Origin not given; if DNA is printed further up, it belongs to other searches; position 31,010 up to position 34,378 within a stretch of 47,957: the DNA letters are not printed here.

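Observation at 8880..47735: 39-kb same-strand island coupling an Opp peptide importer, an S8 cell-envelope protease and six uncharacterised lipoproteins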

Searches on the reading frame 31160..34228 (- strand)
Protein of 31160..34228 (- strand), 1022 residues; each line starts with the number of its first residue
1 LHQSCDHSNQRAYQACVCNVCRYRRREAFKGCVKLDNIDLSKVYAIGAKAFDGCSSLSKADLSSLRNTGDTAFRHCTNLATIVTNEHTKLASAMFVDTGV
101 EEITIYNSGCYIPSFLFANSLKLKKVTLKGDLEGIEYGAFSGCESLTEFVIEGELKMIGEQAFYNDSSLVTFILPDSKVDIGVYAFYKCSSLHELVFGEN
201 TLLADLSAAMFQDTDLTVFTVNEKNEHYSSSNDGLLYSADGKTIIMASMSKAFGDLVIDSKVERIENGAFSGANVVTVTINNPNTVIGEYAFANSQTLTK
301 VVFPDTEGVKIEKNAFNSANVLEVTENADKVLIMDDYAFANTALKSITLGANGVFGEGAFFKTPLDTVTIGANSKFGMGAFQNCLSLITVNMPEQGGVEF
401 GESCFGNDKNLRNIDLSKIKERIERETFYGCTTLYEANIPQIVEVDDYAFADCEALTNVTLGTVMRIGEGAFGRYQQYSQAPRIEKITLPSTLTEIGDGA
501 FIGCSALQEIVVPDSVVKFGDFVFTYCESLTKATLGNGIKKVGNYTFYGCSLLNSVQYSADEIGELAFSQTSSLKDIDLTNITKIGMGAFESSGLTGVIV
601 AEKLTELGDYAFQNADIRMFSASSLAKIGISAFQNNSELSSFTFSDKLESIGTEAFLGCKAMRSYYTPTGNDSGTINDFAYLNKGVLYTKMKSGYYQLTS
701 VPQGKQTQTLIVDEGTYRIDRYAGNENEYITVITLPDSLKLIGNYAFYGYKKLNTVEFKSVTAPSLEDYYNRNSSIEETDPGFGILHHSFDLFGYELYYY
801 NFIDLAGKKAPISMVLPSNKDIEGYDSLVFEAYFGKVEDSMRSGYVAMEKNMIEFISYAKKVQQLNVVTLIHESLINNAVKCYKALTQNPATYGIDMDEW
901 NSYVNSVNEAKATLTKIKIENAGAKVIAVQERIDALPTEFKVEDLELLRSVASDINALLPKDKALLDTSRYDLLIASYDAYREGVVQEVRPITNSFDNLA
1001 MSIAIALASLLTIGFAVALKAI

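Call 6: search_protein_families(library=pfam, proteins=[window:31160-34228:-], max_evalue=0.01)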
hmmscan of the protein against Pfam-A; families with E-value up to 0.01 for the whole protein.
window:31160-34228:- (1022 aa): 2 families
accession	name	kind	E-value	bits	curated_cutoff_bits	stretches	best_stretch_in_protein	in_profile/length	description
PF13306.12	LRR_5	-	7.1e-119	391.6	27.7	7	478-593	8-123/127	BspA type Leucine rich repeat region (6 copies)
PF13855.12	LRR_8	-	1.6e-12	47.4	27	0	180-213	15-47/61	Leucine rich repeat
